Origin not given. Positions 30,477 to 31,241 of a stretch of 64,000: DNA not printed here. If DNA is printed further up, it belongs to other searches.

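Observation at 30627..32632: Translationally coupled ABC-type ATPase and small PD-(D/E)xK-like protein: candidate uncharacterised defence module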

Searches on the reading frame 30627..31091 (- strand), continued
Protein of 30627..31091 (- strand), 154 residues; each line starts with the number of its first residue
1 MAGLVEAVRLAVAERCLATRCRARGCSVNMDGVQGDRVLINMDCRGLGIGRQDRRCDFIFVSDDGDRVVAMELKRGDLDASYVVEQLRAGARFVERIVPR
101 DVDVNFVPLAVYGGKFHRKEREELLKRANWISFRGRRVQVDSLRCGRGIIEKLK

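Call 71: fold_search(model_id=the predicted structure, library=viral)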
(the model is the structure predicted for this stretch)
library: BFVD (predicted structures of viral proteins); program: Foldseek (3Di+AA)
matches with E <= 10: 585; with E <= 0.001: 0
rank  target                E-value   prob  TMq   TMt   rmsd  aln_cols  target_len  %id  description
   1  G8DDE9                5.1e-03  0.72  0.27  0.24   8.6       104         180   16  (no name in the UniProt tables at hand)
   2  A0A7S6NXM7            9.0e-03  0.69  0.26  0.22   7.4        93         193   16  Uncharacterized protein [Bathycoccus sp. RCC716 virus 1]
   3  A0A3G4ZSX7            1.6e-02  0.99  0.38  0.09   4.0        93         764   12  Superfamily II DNA or RNA helicase [Terrestrivirus sp.]
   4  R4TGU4                1.8e-02  0.66  0.26  0.30   6.1        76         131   24  PD-(D/E)XK nuclease [Halogranum tailed virus 1]
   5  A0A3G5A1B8            2.0e-02  0.54  0.29  0.23   5.7       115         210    9  Uncharacterized protein [Harvfovirus sp.]
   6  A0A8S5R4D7            2.3e-02  0.95  0.41  0.30   4.5       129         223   13  Uncharacterized protein [Podoviridae sp. ct8nN1]
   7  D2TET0                2.6e-02  0.84  0.31  0.06   5.2        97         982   10  (no name in the UniProt tables at hand)
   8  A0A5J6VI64            3.0e-02  0.92  0.34  0.27   4.8        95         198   12  Restriction endonuclease type IV Mrr domain-containing protein [Megaviridae environmental sample]
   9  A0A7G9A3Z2            3.9e-02  0.90  0.37  0.20   5.5       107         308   15  Uncharacterized protein [Bacteriophage sp.]
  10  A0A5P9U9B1            4.1e-02  0.54  0.26  0.36   8.6       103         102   12  (no name in the UniProt tables at hand)
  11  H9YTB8                4.1e-02  0.33  0.26  0.18  10.8       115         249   11  (no name in the UniProt tables at hand)
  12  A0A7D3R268            4.4e-02  0.60  0.31  0.31   6.0       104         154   15  Uncharacterized protein [Fadolivirus FV1/VV64]
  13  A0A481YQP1            4.7e-02  0.41  0.32  0.21  15.1       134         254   14  Uncharacterized protein [Marseillevirus LCMAC101]
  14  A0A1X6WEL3            5.3e-02  0.41  0.28  0.21   5.9       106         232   11  (no name in the UniProt tables at hand)
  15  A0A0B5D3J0            5.6e-02  0.72  0.36  0.18   7.4       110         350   14  ORF20 [macacine gammaherpesvirus 12]
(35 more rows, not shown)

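Call 73: find_encoding_contigs(protein=P0001, flank=6000, max_places=2)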
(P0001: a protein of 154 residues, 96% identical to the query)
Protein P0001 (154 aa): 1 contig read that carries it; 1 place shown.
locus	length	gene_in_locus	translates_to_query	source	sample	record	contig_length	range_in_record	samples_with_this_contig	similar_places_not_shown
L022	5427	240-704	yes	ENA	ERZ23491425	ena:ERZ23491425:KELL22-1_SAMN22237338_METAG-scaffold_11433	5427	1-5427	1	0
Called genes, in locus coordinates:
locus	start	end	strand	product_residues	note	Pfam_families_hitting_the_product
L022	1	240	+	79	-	?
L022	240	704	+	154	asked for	-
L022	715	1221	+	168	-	PF04073:tRNA_edit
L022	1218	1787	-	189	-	PF22742:PspAB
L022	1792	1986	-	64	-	-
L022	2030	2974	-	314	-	PF00294:PfkB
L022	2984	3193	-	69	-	-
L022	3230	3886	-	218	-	PF17170:DUF5128 (faint), PF01436:NHL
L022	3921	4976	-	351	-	PF00296:Bac_luciferase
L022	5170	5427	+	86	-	?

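Call 85: search_solved_structures(query=A3, max_evalue=1)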
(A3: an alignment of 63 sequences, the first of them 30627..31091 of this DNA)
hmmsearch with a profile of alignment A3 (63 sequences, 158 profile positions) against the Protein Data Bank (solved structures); distinct sequences matched with E-value up to 1: 4.
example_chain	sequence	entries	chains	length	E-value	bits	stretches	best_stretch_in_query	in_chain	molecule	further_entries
3lmi_A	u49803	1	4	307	0.84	12.3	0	69-106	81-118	Myosin heavy chain kinase A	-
3lkm_A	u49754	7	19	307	0.84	12.3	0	69-106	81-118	Myosin heavy chain kinase A | Myosin-II heavy chain kinase A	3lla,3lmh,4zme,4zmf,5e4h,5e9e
4zs4_A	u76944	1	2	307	0.85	12.3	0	69-106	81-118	Myosin heavy chain kinase A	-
2pro_A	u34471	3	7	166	0.95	12.2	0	92-121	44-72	ALPHA-LYTIC PROTEASE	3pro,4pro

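Call 88: search_protein_families(library=pfam, proteins=[L013:3745-4185:+], max_evalue=0.05)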
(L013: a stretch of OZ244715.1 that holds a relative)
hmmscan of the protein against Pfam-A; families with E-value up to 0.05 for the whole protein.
L013:3745-4185:+ (146 aa): 0 families
